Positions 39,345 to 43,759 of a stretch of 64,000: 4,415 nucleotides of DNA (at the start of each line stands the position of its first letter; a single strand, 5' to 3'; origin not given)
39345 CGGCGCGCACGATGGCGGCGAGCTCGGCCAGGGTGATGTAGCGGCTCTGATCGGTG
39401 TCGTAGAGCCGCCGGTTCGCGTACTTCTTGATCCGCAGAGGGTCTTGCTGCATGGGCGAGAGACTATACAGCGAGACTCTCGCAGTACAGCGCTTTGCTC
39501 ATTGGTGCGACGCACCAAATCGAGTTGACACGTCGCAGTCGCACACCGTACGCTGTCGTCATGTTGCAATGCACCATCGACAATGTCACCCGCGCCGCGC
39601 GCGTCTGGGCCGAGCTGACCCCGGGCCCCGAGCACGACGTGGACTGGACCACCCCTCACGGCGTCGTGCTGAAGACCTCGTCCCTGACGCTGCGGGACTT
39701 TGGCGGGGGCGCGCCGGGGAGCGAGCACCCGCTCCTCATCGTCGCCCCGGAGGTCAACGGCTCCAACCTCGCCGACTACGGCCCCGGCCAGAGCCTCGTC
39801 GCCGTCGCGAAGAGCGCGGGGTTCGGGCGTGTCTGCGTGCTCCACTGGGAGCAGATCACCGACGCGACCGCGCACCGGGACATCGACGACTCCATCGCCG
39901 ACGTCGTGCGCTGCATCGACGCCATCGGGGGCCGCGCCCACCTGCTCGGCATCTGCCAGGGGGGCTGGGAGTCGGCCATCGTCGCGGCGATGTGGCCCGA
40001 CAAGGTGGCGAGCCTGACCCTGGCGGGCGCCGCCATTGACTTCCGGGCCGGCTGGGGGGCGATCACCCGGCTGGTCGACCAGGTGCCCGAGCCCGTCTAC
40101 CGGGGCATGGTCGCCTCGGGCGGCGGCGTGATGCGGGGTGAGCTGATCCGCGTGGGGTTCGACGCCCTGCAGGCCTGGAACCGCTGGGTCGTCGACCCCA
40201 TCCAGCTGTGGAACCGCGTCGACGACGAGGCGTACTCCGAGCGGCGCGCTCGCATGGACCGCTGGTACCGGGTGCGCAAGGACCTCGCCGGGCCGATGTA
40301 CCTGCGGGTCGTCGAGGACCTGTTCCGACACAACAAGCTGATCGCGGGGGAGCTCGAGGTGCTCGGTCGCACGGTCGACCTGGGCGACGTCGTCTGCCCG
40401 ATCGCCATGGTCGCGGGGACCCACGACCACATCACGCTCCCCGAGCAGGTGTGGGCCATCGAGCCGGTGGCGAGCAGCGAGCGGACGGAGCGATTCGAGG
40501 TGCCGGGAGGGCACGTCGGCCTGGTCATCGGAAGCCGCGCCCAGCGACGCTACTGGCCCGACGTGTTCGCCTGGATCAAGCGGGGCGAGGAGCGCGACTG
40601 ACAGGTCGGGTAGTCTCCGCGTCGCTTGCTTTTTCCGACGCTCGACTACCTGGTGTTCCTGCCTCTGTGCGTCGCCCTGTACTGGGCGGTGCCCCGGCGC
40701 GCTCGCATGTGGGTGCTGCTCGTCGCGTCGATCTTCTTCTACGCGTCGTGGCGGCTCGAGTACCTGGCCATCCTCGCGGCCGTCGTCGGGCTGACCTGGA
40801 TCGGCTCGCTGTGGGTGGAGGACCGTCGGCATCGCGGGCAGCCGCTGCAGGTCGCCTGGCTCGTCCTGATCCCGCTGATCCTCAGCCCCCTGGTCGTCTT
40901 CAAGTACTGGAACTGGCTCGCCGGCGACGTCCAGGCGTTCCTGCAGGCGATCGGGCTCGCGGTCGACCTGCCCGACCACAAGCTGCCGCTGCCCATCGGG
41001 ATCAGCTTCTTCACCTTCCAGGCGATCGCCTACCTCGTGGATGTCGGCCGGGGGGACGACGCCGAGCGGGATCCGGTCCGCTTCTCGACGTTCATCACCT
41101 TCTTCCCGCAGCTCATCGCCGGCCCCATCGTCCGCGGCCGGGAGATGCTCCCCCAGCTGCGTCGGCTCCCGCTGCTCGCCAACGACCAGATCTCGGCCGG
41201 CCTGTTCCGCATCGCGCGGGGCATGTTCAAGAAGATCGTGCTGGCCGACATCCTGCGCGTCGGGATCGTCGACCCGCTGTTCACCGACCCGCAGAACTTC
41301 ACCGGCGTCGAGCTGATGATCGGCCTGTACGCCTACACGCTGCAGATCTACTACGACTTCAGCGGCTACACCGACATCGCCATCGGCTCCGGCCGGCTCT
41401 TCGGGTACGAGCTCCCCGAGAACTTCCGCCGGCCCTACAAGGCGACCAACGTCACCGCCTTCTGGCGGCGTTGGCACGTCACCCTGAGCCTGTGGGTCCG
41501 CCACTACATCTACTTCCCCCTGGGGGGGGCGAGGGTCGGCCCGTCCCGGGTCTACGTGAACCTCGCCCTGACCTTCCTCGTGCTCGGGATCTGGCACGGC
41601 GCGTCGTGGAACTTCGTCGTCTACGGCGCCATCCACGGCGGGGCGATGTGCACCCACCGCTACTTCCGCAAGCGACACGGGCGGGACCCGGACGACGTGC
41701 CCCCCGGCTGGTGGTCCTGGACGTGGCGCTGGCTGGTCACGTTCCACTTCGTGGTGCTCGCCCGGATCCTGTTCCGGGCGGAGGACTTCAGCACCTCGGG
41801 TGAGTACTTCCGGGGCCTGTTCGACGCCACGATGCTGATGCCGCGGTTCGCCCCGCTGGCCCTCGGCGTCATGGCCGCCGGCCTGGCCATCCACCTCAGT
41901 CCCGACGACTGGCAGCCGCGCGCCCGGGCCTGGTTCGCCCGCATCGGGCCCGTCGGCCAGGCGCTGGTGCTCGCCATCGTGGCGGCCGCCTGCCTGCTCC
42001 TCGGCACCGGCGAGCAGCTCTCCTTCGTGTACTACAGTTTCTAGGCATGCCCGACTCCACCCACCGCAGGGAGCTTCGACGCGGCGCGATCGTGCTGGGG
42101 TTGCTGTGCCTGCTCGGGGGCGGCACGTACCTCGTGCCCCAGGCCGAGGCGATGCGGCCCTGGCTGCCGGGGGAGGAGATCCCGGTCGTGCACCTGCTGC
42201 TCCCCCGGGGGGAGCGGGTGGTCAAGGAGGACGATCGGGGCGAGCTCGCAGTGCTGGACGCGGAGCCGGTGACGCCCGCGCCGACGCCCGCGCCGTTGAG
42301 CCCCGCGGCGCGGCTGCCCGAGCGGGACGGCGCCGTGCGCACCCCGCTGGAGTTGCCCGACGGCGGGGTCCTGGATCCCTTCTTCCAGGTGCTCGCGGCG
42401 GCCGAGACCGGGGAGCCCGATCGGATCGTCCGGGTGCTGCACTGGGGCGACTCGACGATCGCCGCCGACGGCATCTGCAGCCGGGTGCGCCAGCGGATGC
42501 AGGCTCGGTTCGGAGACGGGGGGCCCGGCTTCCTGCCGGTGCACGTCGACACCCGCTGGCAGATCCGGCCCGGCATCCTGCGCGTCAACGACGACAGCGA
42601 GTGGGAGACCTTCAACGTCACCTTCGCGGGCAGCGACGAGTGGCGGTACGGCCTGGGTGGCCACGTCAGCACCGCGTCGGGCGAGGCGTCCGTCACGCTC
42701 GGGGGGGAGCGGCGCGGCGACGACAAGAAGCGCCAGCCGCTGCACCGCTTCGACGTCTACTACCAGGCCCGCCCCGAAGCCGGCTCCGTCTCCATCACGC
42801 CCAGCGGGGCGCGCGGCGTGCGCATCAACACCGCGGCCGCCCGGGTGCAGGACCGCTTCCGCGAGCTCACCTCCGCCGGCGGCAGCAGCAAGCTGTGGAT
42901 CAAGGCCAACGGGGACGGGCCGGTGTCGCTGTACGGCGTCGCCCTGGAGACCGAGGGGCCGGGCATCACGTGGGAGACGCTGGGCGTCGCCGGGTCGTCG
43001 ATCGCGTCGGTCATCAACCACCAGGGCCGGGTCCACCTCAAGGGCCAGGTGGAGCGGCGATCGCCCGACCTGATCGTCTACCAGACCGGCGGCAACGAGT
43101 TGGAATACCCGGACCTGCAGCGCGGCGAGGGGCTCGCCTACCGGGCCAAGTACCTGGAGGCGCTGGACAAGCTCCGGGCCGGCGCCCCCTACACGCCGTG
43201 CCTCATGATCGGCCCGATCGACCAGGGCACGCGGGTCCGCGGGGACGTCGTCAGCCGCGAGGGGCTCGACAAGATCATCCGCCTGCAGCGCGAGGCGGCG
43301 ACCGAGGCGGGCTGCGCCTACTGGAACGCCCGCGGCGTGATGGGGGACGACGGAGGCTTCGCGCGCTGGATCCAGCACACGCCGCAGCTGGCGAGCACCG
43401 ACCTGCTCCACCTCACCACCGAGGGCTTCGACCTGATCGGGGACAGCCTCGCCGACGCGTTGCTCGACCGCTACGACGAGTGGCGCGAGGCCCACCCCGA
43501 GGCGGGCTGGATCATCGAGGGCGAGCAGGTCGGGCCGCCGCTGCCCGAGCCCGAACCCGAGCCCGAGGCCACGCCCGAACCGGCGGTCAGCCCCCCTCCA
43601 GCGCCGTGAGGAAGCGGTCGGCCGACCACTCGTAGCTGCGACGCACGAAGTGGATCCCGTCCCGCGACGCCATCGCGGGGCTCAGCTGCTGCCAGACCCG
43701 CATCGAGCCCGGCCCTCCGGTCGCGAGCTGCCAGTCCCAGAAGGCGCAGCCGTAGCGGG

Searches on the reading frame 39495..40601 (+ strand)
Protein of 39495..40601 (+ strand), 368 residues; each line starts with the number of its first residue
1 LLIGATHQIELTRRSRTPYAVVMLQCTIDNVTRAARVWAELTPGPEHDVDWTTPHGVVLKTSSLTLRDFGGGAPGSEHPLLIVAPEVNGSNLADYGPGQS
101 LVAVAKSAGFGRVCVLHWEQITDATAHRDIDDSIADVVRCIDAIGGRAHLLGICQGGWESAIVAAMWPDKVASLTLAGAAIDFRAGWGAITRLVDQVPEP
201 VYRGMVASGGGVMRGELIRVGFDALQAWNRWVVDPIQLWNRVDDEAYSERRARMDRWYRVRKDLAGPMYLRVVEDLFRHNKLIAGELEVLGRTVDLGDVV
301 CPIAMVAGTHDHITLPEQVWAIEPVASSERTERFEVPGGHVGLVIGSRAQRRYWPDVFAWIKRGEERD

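Call 3: search_protein_families(library=pfam, proteins=[window:39495-40601:+], max_evalue=0.01)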
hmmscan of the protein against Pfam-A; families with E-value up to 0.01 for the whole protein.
window:39495-40601:+ (368 aa): 4 families
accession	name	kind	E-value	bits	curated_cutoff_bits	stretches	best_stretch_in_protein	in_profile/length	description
PF11339.14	DUF3141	-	1.6e-14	53.8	29.7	1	145-319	140-317/582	Protein of unknown function (DUF3141)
PF00561.26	Abhydrolase_1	-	1.7e-08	34.9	25.8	1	134-342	55-240/245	alpha/beta hydrolase fold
PF06850.17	PHB_depo_C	-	8.6e-07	29.1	27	1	246-363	80-201/203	PHB de-polymerase C-terminus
PF12146.15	Hydrolase_4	-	0.0056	16.4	27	0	127-332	52-223/239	Serine aminopeptidase, S33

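Call 5: search_protein_families(library=ncbifam, proteins=[window:39495-40601:+], max_evalue=0.01)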
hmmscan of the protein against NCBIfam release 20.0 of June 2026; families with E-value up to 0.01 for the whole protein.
window:39495-40601:+ (368 aa): 10 families
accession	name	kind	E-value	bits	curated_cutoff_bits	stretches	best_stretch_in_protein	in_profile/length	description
TIGR01836.1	PHA_synth_III_C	subfamily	7.2e-40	137.1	365.3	1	52-362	36-348/350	class III poly(R)-hydroxyalkanoic acid synthase subunit PhaC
TIGR01838.1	PHA_synth_I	subfamily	2.1e-19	69.4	622.65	1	53-353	163-467/532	class I poly(R)-hydroxyalkanoic acid synthase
NF005898.0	PRK07868.1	equivalog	3.7e-18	64.7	925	1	72-365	62-362/994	acyl-CoA synthetase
TIGR01849.1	PHB_depoly_PhaZ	subfamily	1.6e-11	43.6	300.75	1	125-363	147-405/406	polyhydroxyalkanoate depolymerase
TIGR01839.1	PHA_synth_II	subfamily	1.6e-08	33.1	855.4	1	78-319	216-460/560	class II poly(R)-hydroxyalkanoic acid synthase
NF033124.1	estX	equivalog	3.6e-06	26.3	600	1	128-178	75-126/280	macrolide esterase EstX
NF052610.1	macro_16_ester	equivalog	5e-05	22.8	420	1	125-178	72-126/281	alpha/beta fold macrolide esterase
TIGR02427.1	protocat_pcaD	equivalog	7e-05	22.3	255.85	0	128-183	60-116/251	3-oxoadipate enol-lactonase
NF051488.1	bifunc_PcaDC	exception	0.00012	21.4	390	1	127-187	58-121/375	bifunctional 3-oxoadipate enol-lactonase/4-carboxymuconolactone decarboxylase PcaDC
NF041759.1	mac_hydro_EstT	equivalog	0.0012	18.1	450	1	125-178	71-125/278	macrolide hydrolase EstT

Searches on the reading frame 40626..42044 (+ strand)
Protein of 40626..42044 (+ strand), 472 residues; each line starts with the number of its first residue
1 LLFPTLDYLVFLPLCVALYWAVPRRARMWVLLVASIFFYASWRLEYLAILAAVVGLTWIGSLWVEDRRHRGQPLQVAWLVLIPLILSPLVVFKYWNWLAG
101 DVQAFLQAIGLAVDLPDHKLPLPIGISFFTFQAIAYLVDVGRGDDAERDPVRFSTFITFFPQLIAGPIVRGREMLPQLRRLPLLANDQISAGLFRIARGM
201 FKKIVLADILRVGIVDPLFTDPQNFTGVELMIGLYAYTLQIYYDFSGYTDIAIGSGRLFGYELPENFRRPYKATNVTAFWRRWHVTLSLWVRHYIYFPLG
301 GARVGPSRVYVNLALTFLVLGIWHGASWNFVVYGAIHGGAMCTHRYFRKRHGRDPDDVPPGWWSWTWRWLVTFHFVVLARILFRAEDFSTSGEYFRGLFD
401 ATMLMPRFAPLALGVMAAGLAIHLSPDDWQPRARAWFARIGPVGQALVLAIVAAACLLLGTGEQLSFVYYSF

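Call 3: search_protein_families(library=pfam, proteins=[window:40626-42044:+], max_evalue=0.01)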
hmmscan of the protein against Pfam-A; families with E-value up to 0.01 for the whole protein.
window:40626-42044:+ (472 aa): 1 family
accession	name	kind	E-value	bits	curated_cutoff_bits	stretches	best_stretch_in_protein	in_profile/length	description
PF03062.24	MBOAT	-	5.8e-29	101.9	27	1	149-377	80-326/337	MBOAT, membrane-bound O-acyltransferase family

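Call 5: search_protein_families(library=ncbifam, proteins=[window:40626-42044:+], max_evalue=0.01)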
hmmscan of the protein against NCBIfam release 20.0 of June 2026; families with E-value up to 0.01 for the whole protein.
window:40626-42044:+ (472 aa): 1 family
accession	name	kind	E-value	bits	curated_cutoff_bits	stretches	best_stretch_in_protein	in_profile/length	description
TIGR04091.1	LTA_dltB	equivalog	6.9e-56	190.1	375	1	12-383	15-376/380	D-alanyl-lipoteichoic acid biosynthesis protein DltB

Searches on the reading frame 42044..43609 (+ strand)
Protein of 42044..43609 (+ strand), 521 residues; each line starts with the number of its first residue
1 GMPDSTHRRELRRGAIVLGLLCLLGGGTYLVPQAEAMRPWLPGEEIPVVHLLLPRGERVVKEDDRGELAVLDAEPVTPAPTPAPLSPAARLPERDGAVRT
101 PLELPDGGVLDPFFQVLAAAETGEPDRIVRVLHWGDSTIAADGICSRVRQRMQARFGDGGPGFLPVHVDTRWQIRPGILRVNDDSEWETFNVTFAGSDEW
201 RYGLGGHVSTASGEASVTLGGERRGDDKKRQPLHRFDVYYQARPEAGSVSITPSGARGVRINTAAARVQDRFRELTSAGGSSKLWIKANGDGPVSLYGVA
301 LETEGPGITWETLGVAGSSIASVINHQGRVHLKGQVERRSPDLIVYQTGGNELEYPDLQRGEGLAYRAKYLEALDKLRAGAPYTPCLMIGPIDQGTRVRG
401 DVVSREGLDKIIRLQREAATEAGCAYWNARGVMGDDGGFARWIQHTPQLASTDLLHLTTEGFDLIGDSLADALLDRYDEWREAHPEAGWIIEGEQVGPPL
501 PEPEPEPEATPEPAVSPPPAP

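Call 58: search_protein_families(library=pfam, proteins=[window:42044-43609:+], max_evalue=0.01)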
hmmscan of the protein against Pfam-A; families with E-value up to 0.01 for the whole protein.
window:42044-43609:+ (521 aa): 2 families
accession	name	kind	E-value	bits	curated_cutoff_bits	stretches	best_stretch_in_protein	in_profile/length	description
PF13472.12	Lipase_GDSL_2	-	3.6e-10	41.1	32.9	1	295-462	21-176/178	GDSL-like Lipase/Acylhydrolase family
PF00657.28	Lipase_GDSL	-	0.0036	17.9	23.6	1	301-467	30-206/208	GDSL-like Lipase/Acylhydrolase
